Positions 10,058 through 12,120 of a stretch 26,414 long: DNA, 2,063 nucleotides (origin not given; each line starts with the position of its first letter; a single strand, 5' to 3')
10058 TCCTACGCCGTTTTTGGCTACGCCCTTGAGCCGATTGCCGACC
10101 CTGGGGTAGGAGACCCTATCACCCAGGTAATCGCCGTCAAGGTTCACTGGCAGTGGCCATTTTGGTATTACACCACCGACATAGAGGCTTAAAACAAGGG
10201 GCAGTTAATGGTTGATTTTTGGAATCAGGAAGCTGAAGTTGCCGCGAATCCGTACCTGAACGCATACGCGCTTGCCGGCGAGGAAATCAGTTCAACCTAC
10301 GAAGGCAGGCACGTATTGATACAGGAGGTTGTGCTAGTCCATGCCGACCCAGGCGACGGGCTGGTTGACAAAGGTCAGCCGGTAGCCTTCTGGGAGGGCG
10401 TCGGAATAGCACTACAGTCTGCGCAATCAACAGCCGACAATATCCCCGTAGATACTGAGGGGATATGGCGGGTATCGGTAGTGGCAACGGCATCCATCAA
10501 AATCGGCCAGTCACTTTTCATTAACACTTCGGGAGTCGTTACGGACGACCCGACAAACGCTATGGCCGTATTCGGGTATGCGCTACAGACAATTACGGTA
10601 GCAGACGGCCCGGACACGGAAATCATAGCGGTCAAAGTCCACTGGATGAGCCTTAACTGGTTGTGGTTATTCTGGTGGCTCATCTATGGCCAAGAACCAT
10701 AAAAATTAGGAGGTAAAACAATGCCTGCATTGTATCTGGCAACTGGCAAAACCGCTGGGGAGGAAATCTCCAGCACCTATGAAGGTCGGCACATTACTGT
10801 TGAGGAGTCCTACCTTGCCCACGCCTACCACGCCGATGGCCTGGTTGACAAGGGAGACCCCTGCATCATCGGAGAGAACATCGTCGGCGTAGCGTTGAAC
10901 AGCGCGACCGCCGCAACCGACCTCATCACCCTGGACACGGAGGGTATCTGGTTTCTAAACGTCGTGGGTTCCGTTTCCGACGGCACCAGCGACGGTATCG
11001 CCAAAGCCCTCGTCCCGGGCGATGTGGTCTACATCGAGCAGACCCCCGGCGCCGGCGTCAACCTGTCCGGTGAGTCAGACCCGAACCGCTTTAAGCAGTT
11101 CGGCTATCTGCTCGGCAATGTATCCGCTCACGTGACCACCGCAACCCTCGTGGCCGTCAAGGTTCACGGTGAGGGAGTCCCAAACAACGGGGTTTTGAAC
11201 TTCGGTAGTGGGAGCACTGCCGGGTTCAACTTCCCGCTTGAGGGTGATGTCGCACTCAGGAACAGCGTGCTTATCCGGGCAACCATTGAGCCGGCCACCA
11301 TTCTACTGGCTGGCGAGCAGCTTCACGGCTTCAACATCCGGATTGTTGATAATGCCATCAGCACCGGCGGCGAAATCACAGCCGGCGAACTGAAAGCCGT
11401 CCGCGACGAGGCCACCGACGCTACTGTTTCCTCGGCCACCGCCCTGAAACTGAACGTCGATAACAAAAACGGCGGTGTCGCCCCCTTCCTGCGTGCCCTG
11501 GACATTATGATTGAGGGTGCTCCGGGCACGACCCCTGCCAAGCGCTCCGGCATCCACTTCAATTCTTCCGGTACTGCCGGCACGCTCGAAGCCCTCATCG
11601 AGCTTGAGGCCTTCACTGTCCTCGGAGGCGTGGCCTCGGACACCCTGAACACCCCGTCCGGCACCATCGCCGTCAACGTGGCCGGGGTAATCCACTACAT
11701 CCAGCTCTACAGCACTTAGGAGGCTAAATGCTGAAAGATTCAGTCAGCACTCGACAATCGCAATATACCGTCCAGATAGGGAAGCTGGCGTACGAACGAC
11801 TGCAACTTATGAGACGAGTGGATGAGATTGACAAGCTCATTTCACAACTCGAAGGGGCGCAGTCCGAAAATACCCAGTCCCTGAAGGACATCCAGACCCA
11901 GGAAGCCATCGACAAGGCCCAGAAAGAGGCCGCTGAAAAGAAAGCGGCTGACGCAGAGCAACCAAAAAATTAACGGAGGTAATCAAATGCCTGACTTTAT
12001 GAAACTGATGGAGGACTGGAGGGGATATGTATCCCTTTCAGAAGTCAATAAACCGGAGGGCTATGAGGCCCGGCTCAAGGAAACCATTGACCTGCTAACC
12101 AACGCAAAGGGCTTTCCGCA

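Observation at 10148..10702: Trp/aromatic-rich tails on two capsid decoration proteins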

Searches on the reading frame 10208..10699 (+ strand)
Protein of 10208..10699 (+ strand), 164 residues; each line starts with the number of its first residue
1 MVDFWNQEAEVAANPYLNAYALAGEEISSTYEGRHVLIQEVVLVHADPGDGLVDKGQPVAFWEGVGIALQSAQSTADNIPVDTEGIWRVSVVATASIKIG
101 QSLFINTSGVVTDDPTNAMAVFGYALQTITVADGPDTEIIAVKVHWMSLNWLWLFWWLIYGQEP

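Call 4: search_protein_families(library=pfam, proteins=[window:10208-10699:+], max_evalue=0.1)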
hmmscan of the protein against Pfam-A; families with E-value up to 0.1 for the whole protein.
window:10208-10699:+ (164 aa): 3 families
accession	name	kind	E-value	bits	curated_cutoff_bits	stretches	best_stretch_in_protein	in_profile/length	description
PF09956.15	Phage_cement_2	-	1e-07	32.7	24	1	50-133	14-96/103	Phage cement protein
PF09918.14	DUF2148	-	0.016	15.6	25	1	65-95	12-42/68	Uncharacterized protein containing a ferredoxin domain (DUF2148)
PF02989.19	DUF228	-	0.091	13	25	0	64-143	94-173/182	Lyme disease proteins of unknown function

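Call 5: search_protein_families(library=phrogs, proteins=[window:10208-10699:+], max_evalue=0.01)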
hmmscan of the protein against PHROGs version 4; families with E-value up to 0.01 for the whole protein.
window:10208-10699:+ (164 aa): 1 family
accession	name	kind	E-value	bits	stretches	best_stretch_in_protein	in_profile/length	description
phrog_122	-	head and packaging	0.00017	22.6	1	49-128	18-95/109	head decoration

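Call 7: find_homologous_proteins(query=window:10208-10699:+)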
Query window:10208-10699:+ (164 aa): 323 proteins with E <= 0.001 among 399 candidates; the best 120 are listed.
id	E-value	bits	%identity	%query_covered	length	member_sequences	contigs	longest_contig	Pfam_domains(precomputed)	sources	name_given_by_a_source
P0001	1.7e-94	332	90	100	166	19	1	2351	PF09956.16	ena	-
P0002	1.4e-92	326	93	98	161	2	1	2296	PF09956.16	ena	-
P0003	7.2e-91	321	88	100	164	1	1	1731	PF09956.16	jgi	-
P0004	9.1e-81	288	82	97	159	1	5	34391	PF09956.16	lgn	-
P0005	6.0e-78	278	78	100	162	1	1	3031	PF09956.16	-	-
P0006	3.8e-76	273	80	93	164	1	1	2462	PF09956.16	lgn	-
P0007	1.0e-75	271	78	96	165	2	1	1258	PF09956.16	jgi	-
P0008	3.2e-75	270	77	99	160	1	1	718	PF09956.16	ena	-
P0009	2.0e-73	264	76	99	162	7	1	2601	PF09956.16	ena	-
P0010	4.0e-73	263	75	99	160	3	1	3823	PF09956.16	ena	-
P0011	4.8e-73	263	79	92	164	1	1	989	PF09956.16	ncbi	-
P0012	3.2e-72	260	77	96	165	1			PF09956.16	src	-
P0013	5.0e-72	259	75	93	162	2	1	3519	PF09956.16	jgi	jgi:predicted RecA/RadA family phage recombinase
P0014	5.5e-72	259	76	97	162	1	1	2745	PF09956.16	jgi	jgi:hypothetical protein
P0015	1.8e-71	257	75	87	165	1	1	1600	PF09956.16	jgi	jgi:predicted RecA/RadA family phage recombinase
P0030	1.3e-69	251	75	93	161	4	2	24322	PF09956.16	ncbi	-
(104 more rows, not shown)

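Call 10: find_related_loci(query=window:10208-10699:+, collection=viral_contigs, flank=4000)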
Query window:10208-10699:+ (164 aa) in viral_contigs; peptide patterns used: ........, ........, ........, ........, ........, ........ (x = any residue, [..] = any of these).
48 stretches matched a pattern; 27 encode a relative of the query (tblastn E <= 1e-3); 27 distinct loci.
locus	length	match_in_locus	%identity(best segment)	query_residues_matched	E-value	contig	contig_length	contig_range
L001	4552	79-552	91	1-161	2e-95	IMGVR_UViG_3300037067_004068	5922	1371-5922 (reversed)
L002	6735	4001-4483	75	1-162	6e-77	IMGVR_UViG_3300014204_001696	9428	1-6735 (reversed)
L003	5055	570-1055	74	1-163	8e-77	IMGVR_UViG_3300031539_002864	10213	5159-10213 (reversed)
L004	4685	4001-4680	76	7-159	4e-74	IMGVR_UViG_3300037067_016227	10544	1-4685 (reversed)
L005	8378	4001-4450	73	7-159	5e-73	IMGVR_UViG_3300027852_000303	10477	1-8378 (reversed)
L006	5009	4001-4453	73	6-159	2e-71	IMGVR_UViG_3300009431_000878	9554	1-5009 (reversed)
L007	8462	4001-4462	71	1-159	6e-71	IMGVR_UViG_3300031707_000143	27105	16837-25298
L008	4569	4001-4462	71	1-159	1e-70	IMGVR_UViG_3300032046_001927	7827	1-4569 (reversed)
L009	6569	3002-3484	69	1-164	7e-67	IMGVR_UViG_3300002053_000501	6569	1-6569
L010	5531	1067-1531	69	1-158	2e-66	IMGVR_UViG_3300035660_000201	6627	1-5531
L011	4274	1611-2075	69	1-158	2e-66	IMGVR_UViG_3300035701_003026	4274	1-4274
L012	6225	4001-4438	68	1-149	2e-63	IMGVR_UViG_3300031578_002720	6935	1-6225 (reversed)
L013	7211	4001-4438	68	1-149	2e-63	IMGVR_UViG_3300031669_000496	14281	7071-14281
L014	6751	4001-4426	67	6-149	2e-62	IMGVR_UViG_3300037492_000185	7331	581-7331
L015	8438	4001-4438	68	1-149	2e-62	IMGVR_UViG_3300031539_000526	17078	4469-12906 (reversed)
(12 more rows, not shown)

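Call 15: search_solved_structures(query=A2, max_evalue=1, show_alignments=2)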
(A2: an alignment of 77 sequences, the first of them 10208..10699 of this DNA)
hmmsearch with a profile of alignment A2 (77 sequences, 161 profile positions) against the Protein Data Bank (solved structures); distinct sequences matched with E-value up to 1: 2.
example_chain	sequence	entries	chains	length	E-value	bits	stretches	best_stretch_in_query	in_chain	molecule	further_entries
9yq8_B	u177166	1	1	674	0.92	12.3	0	66-107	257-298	Coagulation factor V heavy chain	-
7kxy_A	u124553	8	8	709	0.99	12.2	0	66-107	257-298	Coagulation factor Va | Activated Factor V (FVa) heavy chain | Coagulation factor V heavy chain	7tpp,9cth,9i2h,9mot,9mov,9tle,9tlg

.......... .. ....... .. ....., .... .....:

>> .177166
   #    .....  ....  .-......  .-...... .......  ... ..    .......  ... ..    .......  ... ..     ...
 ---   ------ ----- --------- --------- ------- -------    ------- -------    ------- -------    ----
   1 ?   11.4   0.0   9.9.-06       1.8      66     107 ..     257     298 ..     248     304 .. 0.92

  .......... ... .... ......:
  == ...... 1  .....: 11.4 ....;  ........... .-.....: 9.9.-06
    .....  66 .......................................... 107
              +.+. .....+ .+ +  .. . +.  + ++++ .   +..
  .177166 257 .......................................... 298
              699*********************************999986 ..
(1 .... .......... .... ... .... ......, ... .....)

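Call 23: search_dna_similar(query=window:10208-10699:+, collection=phages, mode=protein, max_evalue=0.001, max_rows=25)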
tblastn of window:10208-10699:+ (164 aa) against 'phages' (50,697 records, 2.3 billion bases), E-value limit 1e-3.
No match.

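Call 29: predict_structure(alignment_id=A2)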
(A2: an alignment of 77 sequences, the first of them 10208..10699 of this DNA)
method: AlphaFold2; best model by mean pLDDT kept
length: 164 residues; sequences in the alignment: 77
mean_pLDDT: 88.5   pTM: 0.80
mean pLDDT of the five models: 88.5, 87.3, 86.4, 80.7, 76.1
residues with pLDDT >= 90: 106; 70-90: 41; 50-70: 13; < 50: 4
segments of 3 or more residues with pLDDT < 50: 1-3
pLDDT, mean of each block of 10 residues (from residue 1): 67 90 79 84 96 97 92 97 95 97 94 91 96 94 81 75 64
secondary structure, 60 per line:
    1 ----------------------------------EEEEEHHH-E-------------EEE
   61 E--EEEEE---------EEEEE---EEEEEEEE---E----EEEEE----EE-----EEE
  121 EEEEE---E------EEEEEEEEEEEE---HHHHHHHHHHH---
elements in order: E35-39 E58-61 E64-68 E78-82 E86-93 E102-106 E118-125 E136-147 H151-161

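Call 32: fold_search(model_id=the predicted structure, library=pdb)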
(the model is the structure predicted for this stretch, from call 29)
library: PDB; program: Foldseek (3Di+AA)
matches with E <= 10: 191; with E <= 0.001: 2
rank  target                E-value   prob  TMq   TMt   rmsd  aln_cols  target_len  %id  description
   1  9gay_C                3.7e-04  1.00  0.47  0.60   5.6       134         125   10  Extended phiCD508 capsid (released 2025-03-26)
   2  9ocb_H                9.6e-04  1.00  0.43  0.46   5.6       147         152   16  Sf11 capsid Icosahedral Reconstruction (released 2025-11-12)
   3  9ocb_K                1.3e-03  1.00  0.36  0.39   9.4       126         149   20  Sf11 capsid Icosahedral Reconstruction (released 2025-11-12)
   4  9gb0_C                1.5e-03  1.00  0.49  0.68   4.6       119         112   12  Extended phiCD508 portal adjacent capsid (released 2025-03-26)
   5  6qyy_A                1.7e-03  1.00  0.35  0.45   6.3       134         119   18  The crystal structure of head fiber gp8.5 N base in bacteriophage phi29 (released 2019-06-12)
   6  9kmg_b                1.7e-03  0.99  0.35  0.37  16.5       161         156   17  Cryo-EM Structure of Bacteriophage FCWL1 Capsid (released 2025-01-22)
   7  9ocb_J                2.0e-03  1.00  0.39  0.41   7.7       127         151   18  Sf11 capsid Icosahedral Reconstruction (released 2025-11-12)
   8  6qyy_B                2.2e-03  1.00  0.35  0.45   6.4       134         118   18  The crystal structure of head fiber gp8.5 N base in bacteriophage phi29 (released 2019-06-12)
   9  9ocb_I                5.1e-03  1.00  0.42  0.45   5.8       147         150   14  Sf11 capsid Icosahedral Reconstruction (released 2025-11-12)
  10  8qsy_MJ               1.2e-02  1.00  0.40  0.49   7.7       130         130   13  Portal capsid interface of full Haloferax tailed virus 1. (released 2024-10-23)
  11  8qsy_JJ               1.3e-02  1.00  0.41  0.49   5.3       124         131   12  Portal capsid interface of full Haloferax tailed virus 1. (released 2024-10-23)
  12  8hdt_G                1.3e-02  0.99  0.41  0.41  13.0       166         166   11  Cyanophage Pam3 capsid asymmetric unit (released 2023-01-18)
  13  6qvk_1e               1.5e-02  0.96  0.30  0.20   7.6       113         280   19  The cryo-EM structure of bacteriophage phi29 prohead (released 2019-06-12)
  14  8pkh_FQ               1.5e-02  0.87  0.30  0.30  16.2       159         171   15  Borrelia bacteriophage BB1 procapsid, fivefold-symmetrized outer shell (released 2023-07-12)
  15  8pkh_FU               1.6e-02  0.92  0.34  0.36  15.8       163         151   13  Borrelia bacteriophage BB1 procapsid, fivefold-symmetrized outer shell (released 2023-07-12)
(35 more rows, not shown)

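Call 33: find_related_loci(query=A2, collection=genome_contigs, flank=5000)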
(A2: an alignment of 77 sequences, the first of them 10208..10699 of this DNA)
Query A2 (164 aa) in genome_contigs; peptide patterns used: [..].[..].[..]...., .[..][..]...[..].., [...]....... (x = any residue, [..] = any of these).
75 stretches matched a pattern; 6 encode a relative of the query (tblastn E <= 1e-3); 6 distinct loci.
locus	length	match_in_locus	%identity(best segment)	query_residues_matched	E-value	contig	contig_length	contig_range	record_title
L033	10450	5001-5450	74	7-159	3e-73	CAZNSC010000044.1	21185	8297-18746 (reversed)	MAG TPA_asm: uncultured Dehalococcoidales bacterium isolate binchicken_co294_13 genome assembly, contig: NODE_2825_lengt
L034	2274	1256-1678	68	6-149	2e-62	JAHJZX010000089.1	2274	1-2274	MAG: Gammaproteobacteria bacterium isolate Undefined_mixed_planktonic.mb.135 Undefined_mixed_p.mb.135_k141_802489, whole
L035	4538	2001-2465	53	13-164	1e-46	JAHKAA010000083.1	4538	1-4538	MAG: Gammaproteobacteria bacterium isolate Undefined_mixed_planktonic.mb.148 Undefined_mixed_p.mb.148_k141_1230866, whol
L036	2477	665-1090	57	14-153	5e-46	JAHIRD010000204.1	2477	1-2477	MAG: Proteobacteria bacterium isolate MM_PC_MetaG.mb.113 MM_PC_MetaG.mb.113_k141_1548384, whole genome shotgun sequence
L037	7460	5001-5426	49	15-149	1e-32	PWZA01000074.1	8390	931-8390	MAG: Dehalococcoidia bacterium isolate T3Sed10_156R1 T3-Sed10-C21944, whole genome shotgun sequence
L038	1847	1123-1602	39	6-154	6e-26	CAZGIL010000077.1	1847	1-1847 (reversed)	MAG TPA_asm: Candidatus Woesearchaeota archaeon isolate SRP178699_co1_251 genome assembly, contig: NODE_115902_length_18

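Call 51: search_protein_representatives(alignment_id=A2)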
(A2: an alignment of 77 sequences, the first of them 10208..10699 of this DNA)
Query: 77 sequences, 161 profile positions. Proteins with E-value up to 0.001 (for the whole library): 298; up to 1e-10: 189; up to 1e-30: 14. The best 150 are listed.
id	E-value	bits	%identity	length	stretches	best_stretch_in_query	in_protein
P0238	8.2e-58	210.8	-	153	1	38-158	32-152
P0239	8.3e-47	175.0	-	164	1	13-153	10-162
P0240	4.0e-46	172.8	-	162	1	11-158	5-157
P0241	1.3e-44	167.9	-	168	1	13-156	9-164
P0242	1.4e-40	154.8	-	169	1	12-152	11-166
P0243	9.3e-37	142.4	-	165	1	13-153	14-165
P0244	1.6e-34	135.1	-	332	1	16-146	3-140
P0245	3.5e-34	134.0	-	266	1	22-143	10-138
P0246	2.7e-33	131.1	-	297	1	20-143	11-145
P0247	3.7e-33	130.7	-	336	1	16-144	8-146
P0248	3.6e-31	124.2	-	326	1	13-143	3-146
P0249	4.9e-31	123.8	-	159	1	9-152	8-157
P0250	5.0e-31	123.7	-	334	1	20-148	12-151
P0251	6.4e-31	123.4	-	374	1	22-145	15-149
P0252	6.1e-30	120.2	-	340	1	15-148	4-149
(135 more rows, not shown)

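Call 78: fold_search(model_id=the predicted structure, library=viral)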
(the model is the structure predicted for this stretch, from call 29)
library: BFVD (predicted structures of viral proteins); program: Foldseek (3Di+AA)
matches with E <= 10: 424; with E <= 0.001: 26
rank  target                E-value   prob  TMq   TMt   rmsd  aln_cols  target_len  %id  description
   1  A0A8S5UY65            2.1e-05  1.00  0.48  0.63   5.1       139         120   22  Uncharacterized protein [Siphoviridae sp. ctjKY6]
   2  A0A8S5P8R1            2.3e-05  1.00  0.54  0.77   3.3       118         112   16  DUF2190 family protein [Myoviridae sp. ctaNG1]
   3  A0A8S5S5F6            4.3e-05  1.00  0.52  0.72   4.1       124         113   14  DUF2190 family protein [Caudovirales sp. ctaix4]
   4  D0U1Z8                8.9e-05  1.00  0.51  0.68   5.3       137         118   14  DUF2190 family protein [Clavibacter phage CMP1]
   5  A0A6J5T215            1.3e-04  1.00  0.37  0.14  14.3       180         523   17  Uncharacterized protein [uncultured Caudovirales phage]
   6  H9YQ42                2.0e-04  1.00  0.41  0.49   5.1       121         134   17  (no name in the UniProt tables at hand)
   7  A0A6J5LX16            2.2e-04  1.00  0.38  0.11   6.0       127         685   18  Uncharacterized protein [uncultured Caudovirales phage]
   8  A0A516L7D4            2.2e-04  1.00  0.40  0.47   5.6       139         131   19  (no name in the UniProt tables at hand)
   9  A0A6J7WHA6            2.9e-04  1.00  0.39  0.24   6.5       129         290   19  Uncharacterized protein [uncultured Caudovirales phage]
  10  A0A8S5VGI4            3.6e-04  1.00  0.36  0.34  12.8       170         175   15  Preneck appendage protein [Myoviridae sp. ctkfK18]
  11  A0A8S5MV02            3.8e-04  1.00  0.49  0.67   5.2       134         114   16  DUF2190 family protein [Caudovirales sp. ctUL28]
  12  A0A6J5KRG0            4.1e-04  1.00  0.40  0.52   5.3       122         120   16  Bacteriophage VT1-Sakai, H0018 [uncultured Caudovirales phage]
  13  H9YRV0                4.3e-04  1.00  0.42  0.15   5.4       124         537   17  (no name in the UniProt tables at hand)
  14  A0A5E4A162            4.8e-04  1.00  0.40  0.17  12.9       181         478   15  (no name in the UniProt tables at hand)
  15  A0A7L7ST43            5.4e-04  1.00  0.40  0.43   5.5       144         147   12  (no name in the UniProt tables at hand)
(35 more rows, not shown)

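Call 83: find_encoding_contigs(protein=P0004, flank=4000, max_places=2)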
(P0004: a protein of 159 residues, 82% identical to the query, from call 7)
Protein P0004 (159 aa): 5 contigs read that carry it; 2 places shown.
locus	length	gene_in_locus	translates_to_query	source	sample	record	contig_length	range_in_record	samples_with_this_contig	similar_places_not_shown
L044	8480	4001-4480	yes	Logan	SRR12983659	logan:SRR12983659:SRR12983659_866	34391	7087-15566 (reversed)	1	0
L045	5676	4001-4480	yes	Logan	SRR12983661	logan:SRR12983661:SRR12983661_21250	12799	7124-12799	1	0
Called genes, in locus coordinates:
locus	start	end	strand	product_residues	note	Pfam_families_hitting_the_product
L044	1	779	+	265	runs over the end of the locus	-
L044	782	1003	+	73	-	-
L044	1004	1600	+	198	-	PF04233:Phage_Mu_F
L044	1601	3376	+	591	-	PF06150:ChaB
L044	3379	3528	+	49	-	-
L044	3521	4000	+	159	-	PF09956:Phage_cement_2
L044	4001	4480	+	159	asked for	PF09956:Phage_cement_2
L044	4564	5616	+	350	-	-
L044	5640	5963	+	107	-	-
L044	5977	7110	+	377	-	PF25209:Phage_capsid_4, PF10124:Mu-like_gpT (weak)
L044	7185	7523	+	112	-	-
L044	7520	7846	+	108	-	-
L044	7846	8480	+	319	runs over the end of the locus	-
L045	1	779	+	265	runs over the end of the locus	-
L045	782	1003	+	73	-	-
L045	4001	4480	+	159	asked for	PF09956:Phage_cement_2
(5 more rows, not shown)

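Call 84: find_encoding_contigs(protein=P0030, flank=4000, max_places=1)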
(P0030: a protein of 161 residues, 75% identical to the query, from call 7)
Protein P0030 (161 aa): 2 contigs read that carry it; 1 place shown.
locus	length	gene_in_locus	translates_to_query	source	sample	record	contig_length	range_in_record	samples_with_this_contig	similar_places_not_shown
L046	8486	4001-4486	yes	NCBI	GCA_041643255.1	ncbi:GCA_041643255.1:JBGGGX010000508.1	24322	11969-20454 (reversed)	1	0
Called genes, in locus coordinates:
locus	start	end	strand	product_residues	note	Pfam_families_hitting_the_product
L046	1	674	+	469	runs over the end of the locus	PF05136:Phage_portal_2 (weak)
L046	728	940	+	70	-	-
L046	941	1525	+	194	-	PF04233:Phage_Mu_F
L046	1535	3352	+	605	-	PF06150:ChaB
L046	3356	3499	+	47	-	-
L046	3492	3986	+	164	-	PF09956:Phage_cement_2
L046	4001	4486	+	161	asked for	PF09956:Phage_cement_2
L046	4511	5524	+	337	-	PF09956:Phage_cement_2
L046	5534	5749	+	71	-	-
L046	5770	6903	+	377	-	PF10124:Mu-like_gpT (faint), PF25209:Phage_capsid_4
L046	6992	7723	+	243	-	-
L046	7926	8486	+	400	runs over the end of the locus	-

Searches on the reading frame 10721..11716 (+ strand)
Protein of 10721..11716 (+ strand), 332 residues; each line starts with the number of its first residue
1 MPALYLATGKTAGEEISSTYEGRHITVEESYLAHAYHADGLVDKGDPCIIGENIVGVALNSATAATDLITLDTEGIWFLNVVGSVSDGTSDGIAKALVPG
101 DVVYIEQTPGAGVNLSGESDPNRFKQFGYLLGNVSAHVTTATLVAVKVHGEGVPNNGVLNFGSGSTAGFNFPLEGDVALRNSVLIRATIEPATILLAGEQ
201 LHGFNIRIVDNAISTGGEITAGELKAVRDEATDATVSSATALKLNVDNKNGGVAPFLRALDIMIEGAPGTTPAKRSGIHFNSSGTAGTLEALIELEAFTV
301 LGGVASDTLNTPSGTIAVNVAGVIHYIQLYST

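Call 4: search_protein_families(library=pfam, proteins=[window:10721-11716:+], max_evalue=0.1)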
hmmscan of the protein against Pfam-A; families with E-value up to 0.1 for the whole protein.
window:10721-11716:+ (332 aa): 0 families

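Call 5: search_protein_families(library=phrogs, proteins=[window:10721-11716:+], max_evalue=0.01)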
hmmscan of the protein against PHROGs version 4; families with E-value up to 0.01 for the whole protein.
window:10721-11716:+ (332 aa): 0 families

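Call 53: find_homologous_proteins(query=window:10721-11716:+, region=140-332)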
Query window:10721-11716:+, residues 140-332 (193 aa): 113 proteins with E <= 0.001 among 2029 candidates.
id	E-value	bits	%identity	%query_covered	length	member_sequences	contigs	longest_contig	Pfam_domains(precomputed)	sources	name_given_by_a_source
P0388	2.4e-114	397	100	100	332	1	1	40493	-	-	-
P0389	1.8e-105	368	90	100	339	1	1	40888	-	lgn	-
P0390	4.2e-102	358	88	99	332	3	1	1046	-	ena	-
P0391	1.1e-100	353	85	100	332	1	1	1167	-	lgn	-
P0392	2.5e-100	352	88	99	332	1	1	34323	-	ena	-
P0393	1.8e-99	349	86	99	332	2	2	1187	-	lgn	-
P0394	4.9e-98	344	85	99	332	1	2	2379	-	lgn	-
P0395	2.3e-96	339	83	100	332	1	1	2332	-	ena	-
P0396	1.1e-95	337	83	100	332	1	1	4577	-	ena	-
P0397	4.1e-95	335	83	99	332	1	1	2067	-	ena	-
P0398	2.4e-94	332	83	99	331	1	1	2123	-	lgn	-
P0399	1.8e-93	329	82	100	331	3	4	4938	-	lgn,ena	-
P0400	2.1e-93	329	84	99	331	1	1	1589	-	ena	-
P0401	4.3e-92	325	83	100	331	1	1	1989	-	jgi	jgi:hypothetical protein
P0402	1.1e-91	324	84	100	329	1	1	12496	-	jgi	jgi:hypothetical protein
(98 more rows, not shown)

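Call 68: predict_structure(alignment_id=A3)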
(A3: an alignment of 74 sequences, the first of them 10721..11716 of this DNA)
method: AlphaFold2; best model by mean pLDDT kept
length: 332 residues; sequences in the alignment: 74
mean_pLDDT: 79.9   pTM: 0.61
mean pLDDT of the five models: 79.9, 74.9, 71.8, 66.1, 61.1
residues with pLDDT >= 90: 68; 70-90: 204; 50-70: 59; < 50: 1
segments of 3 or more residues with pLDDT < 50: none
pLDDT, mean of each block of 10 residues (from residue 1): 70 72 78 83 90 87 89 91 86 90 83 84 89 91 91 74 65 61 72 74 76 70 75 69 80 74 77 81 83 85 76 85 88 78
secondary structure, 60 per line:
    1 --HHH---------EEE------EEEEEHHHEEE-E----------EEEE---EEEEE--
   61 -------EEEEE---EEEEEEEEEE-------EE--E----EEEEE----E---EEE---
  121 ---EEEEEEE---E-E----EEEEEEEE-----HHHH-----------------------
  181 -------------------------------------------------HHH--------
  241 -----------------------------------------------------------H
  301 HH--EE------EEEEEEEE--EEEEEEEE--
elements in order: E15-17 E24-28 E32-34 E47-50 E54-58 E68-72 E76-85 E102-106 E115-117 E124-130 E141-148 H154-157 E313-320 E323-330

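Call 72: fold_search(model_id=the predicted structure, library=pdb)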
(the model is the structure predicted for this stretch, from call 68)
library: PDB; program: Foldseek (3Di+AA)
matches with E <= 10: 49; with E <= 0.001: 0
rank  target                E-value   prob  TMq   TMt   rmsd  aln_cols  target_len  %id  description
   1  8hdt_G                2.2e-03  0.99  0.21  0.38  10.0       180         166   13  Cyanophage Pam3 capsid asymmetric unit (released 2023-01-18)
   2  9kmg_b                2.8e-03  0.99  0.22  0.41   9.0       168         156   12  Cryo-EM Structure of Bacteriophage FCWL1 Capsid (released 2025-01-22)
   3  9kzj_I                2.8e-03  0.98  0.20  0.38   9.8       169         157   14  Cryo-EM structure of bacteriophage T1 capsid (released 2025-03-12)
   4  8qsy_MJ               5.8e-03  1.00  0.25  0.56   6.1       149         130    9  Portal capsid interface of full Haloferax tailed virus 1. (released 2024-10-23)
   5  8qsy_JJ               9.5e-03  1.00  0.24  0.53   7.0       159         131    9  Portal capsid interface of full Haloferax tailed virus 1. (released 2024-10-23)
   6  8qsy_JI               1.2e-02  0.99  0.24  0.51   6.8       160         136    9  Portal capsid interface of full Haloferax tailed virus 1. (released 2024-10-23)
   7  8pkh_EI               1.2e-02  0.98  0.22  0.41   7.9       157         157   10  Borrelia bacteriophage BB1 procapsid, fivefold-symmetrized outer shell (released 2023-07-12)
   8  8pkh_FU               2.0e-02  0.94  0.22  0.40   7.9       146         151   10  Borrelia bacteriophage BB1 procapsid, fivefold-symmetrized outer shell (released 2023-07-12)
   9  8pkh_EB               3.7e-02  0.75  0.19  0.33   8.5       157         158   10  Borrelia bacteriophage BB1 procapsid, fivefold-symmetrized outer shell (released 2023-07-12)
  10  8pkh_EC               6.1e-02  0.94  0.24  0.45   7.1       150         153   11  Borrelia bacteriophage BB1 procapsid, fivefold-symmetrized outer shell (released 2023-07-12)
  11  8pkh_FJ               6.8e-02  0.69  0.22  0.37   8.3       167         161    7  Borrelia bacteriophage BB1 procapsid, fivefold-symmetrized outer shell (released 2023-07-12)
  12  9ocb_K                7.6e-02  0.84  0.24  0.45   7.1       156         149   15  Sf11 capsid Icosahedral Reconstruction (released 2025-11-12)
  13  8pkh_FP               9.0e-02  0.77  0.22  0.40   7.9       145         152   11  Borrelia bacteriophage BB1 procapsid, fivefold-symmetrized outer shell (released 2023-07-12)
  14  9ocb_H                1.2e-01  0.72  0.23  0.42   7.1       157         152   16  Sf11 capsid Icosahedral Reconstruction (released 2025-11-12)
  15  8pkh_FY               1.2e-01  0.69  0.22  0.39   7.7       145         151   10  Borrelia bacteriophage BB1 procapsid, fivefold-symmetrized outer shell (released 2023-07-12)
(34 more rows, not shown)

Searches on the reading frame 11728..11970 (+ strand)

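Call 4: search_protein_families(library=pfam, proteins=[window:11728-11970:+], max_evalue=0.1)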
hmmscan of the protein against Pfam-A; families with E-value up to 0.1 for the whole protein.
window:11728-11970:+ (81 aa): 3 families
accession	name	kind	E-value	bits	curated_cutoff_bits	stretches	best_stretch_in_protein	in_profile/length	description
PF04011.17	LemA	-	0.011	16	26.2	1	25-76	7-58/149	LemA family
PF07246.16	Phlebovirus_NSM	-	0.033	14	27.2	1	14-68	135-181/264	Phlebovirus nonstructural protein NS-M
PF15519.11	RBM39linker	-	0.054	14.7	23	1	21-64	13-49/81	linker between RRM2 and RRM3 domains in RBM39 protein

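Call 5: search_protein_families(library=phrogs, proteins=[window:11728-11970:+], max_evalue=0.01)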
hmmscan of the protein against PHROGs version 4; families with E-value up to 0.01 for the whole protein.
window:11728-11970:+ (81 aa): 0 families
